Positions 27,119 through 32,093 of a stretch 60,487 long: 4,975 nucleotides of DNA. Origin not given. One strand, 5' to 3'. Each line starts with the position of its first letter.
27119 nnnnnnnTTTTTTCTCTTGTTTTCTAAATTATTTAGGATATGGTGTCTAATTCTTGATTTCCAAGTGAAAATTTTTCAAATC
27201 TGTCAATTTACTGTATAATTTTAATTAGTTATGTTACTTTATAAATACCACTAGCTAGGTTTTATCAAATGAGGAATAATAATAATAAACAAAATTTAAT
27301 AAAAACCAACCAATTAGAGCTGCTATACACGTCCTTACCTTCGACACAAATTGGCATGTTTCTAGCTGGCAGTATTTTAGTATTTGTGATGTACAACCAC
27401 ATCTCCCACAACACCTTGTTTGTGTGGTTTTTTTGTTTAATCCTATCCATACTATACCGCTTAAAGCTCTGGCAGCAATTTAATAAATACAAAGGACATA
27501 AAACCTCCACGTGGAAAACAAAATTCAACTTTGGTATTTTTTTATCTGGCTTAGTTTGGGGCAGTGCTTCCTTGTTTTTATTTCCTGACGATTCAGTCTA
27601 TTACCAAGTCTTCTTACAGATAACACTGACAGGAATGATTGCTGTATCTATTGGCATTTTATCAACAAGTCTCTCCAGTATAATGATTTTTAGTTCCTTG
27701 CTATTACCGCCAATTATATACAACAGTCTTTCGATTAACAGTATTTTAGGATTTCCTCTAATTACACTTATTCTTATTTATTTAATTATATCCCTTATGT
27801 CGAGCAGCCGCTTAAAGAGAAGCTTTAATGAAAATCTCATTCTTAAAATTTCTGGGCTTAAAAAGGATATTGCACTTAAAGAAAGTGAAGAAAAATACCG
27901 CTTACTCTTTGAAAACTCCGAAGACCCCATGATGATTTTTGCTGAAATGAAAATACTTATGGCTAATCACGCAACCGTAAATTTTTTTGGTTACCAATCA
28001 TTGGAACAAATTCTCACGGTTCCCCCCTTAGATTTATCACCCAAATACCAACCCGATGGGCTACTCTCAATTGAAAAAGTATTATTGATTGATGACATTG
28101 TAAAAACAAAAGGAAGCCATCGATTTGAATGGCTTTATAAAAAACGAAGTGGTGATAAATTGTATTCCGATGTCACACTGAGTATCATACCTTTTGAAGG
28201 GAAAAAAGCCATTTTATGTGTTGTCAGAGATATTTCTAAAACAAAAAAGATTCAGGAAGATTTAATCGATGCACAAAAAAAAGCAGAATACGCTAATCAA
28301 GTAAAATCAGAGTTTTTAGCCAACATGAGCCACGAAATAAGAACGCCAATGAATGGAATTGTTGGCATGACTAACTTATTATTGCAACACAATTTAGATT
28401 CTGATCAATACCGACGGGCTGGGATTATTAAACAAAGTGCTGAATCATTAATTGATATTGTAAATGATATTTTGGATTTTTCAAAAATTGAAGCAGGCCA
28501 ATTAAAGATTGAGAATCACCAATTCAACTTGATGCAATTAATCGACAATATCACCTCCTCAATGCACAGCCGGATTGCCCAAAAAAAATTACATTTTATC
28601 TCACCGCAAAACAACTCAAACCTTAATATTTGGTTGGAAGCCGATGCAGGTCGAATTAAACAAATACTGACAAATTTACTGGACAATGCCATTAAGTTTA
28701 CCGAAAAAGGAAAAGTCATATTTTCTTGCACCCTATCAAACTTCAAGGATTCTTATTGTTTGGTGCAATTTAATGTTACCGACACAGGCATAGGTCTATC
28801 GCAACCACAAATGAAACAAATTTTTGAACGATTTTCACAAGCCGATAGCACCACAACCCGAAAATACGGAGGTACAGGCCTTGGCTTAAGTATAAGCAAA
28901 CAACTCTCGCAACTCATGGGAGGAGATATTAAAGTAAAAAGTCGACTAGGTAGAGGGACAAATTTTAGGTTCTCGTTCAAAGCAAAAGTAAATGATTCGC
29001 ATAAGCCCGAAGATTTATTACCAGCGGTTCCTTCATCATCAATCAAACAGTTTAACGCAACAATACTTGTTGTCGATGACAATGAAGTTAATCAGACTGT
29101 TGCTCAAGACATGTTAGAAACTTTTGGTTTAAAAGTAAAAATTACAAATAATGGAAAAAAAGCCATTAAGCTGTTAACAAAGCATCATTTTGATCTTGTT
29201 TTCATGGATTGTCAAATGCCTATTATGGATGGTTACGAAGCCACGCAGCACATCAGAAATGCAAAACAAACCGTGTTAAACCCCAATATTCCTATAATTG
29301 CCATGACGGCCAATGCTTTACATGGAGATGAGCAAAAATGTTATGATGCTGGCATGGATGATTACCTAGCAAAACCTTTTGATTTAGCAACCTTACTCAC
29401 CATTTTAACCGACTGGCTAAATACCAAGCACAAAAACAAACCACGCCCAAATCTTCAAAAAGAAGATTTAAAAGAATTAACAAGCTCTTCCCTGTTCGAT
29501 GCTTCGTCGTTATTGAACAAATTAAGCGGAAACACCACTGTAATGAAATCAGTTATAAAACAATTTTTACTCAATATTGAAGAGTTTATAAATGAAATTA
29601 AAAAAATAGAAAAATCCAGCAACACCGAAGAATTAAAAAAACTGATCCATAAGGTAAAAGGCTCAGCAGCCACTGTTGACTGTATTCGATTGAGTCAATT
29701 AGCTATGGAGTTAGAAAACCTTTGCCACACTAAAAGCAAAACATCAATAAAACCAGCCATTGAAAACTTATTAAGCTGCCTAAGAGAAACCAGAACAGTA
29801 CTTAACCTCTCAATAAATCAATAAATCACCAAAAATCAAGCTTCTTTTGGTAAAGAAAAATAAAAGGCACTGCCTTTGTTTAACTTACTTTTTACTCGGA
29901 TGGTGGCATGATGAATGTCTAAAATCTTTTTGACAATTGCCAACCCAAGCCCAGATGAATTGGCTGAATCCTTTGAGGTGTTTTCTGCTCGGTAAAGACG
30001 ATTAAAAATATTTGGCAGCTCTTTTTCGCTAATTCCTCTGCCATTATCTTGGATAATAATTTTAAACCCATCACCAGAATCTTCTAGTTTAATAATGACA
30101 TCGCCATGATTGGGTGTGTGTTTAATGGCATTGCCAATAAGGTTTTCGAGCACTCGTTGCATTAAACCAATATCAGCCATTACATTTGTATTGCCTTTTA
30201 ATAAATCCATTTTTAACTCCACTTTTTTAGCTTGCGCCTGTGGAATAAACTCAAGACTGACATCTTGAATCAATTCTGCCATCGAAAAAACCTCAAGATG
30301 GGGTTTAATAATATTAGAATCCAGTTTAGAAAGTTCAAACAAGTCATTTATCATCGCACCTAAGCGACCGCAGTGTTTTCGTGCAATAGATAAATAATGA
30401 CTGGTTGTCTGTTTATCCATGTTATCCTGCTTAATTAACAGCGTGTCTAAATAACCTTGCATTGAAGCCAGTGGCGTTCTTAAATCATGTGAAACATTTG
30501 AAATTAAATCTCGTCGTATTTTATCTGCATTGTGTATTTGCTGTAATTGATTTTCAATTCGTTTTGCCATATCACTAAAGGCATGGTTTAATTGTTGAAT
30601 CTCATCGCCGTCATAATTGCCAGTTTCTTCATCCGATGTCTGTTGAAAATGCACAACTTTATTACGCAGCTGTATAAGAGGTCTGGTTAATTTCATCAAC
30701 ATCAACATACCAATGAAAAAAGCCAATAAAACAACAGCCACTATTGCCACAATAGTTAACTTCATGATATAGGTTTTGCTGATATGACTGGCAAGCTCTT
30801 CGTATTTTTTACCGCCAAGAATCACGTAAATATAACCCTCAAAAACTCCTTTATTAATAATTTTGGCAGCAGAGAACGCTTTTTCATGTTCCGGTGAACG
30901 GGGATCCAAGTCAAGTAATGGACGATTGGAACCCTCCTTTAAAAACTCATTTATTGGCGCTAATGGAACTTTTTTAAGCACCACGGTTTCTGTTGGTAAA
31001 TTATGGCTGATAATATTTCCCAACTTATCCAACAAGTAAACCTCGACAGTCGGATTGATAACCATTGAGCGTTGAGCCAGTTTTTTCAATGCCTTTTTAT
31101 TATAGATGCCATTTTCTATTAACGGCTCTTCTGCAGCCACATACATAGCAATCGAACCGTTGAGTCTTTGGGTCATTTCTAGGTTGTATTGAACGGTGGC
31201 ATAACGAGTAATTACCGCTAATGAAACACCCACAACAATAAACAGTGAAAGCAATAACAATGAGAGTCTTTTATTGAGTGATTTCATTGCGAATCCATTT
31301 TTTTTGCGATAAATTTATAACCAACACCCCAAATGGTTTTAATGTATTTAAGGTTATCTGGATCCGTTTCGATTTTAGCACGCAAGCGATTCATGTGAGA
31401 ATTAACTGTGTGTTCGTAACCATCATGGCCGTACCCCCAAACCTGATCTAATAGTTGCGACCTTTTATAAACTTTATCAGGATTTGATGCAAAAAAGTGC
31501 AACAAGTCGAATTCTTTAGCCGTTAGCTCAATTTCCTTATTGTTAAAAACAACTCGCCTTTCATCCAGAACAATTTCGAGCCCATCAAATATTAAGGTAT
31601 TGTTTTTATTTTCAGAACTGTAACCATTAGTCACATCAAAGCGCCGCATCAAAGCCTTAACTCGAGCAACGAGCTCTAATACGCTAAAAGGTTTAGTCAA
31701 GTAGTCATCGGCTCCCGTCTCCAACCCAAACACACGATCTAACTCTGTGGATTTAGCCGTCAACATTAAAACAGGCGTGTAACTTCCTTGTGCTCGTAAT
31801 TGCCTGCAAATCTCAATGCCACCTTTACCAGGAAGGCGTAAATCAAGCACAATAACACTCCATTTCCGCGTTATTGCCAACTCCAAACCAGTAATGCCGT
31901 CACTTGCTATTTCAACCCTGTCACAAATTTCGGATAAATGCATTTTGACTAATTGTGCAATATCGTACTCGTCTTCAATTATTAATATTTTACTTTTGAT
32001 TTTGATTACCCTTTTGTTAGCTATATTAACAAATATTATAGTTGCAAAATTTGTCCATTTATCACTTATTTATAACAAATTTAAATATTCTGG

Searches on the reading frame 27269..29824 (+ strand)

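Call 73: search_protein_families(library=pfam, proteins=[window:27269-29824:+], max_evalue=0.00001)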
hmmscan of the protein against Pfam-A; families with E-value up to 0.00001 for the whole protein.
window:27269-29824:+ (851 aa): 5 families
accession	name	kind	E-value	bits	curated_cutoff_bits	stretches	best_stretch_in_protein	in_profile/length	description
PF00072.30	Response_reg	-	1.6e-28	99.5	30.2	1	599-713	1-110/111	Response regulator receiver domain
PF02518.31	HATPase_c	-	3.4e-28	98.7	26.4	1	459-572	2-109/111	Histidine kinase-, DNA gyrase B-, and HSP90-like ATPase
PF00512.31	HisKA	-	7.2e-20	71.2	26.9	1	346-410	2-66/66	His Kinase A (phospho-acceptor) domain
PF01627.28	Hpt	-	1.6e-09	38.3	24.6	1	762-838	2-78/84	Hpt domain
PF13188.13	PAS_8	-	3.1e-06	27.3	21.8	1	208-250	1-44/65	PAS domain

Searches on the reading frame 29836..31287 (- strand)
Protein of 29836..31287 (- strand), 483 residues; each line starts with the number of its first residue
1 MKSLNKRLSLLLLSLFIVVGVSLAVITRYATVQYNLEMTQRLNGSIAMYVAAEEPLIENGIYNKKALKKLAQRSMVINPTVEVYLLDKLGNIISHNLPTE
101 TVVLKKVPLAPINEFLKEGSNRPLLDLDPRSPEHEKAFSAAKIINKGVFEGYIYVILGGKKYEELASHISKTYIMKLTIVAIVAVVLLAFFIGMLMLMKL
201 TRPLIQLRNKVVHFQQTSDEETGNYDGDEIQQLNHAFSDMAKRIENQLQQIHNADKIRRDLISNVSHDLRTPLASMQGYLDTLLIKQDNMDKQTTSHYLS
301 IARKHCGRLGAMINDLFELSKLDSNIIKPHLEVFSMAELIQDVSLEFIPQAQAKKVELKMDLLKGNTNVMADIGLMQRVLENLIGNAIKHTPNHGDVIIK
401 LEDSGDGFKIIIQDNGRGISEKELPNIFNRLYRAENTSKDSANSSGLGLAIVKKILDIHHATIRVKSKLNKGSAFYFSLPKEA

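Call 73: search_protein_families(library=pfam, proteins=[window:29836-31287:-], max_evalue=0.00001)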
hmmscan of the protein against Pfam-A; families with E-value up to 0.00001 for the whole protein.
window:29836-31287:- (483 aa): 2 families
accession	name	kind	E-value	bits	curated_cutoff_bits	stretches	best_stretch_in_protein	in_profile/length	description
PF02518.31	HATPase_c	-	2.1e-26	93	26.4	1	374-482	4-110/111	Histidine kinase-, DNA gyrase B-, and HSP90-like ATPase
PF00512.31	HisKA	-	4.5e-16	59.1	26.9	1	258-324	2-65/66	His Kinase A (phospho-acceptor) domain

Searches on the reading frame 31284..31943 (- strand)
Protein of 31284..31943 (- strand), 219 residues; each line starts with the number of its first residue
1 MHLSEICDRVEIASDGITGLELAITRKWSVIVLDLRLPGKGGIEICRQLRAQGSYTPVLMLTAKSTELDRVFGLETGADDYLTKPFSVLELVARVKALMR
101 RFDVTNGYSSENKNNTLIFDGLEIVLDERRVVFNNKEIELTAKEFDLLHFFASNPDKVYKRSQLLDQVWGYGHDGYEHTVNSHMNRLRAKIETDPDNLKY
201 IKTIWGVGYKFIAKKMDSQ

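Call 73: search_protein_families(library=pfam, proteins=[window:31284-31943:-], max_evalue=0.00001)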
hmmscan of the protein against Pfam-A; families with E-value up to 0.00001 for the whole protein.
window:31284-31943:- (219 aa): 2 families
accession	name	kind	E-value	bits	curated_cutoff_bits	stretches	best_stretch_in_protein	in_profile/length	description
PF00486.34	Trans_reg_C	-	9.3e-28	96.6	26.2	1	136-211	2-77/77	Transcriptional regulatory protein, C terminal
PF00072.30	Response_reg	-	2.1e-19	70.2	30.2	1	7-96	23-111/111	Response regulator receiver domain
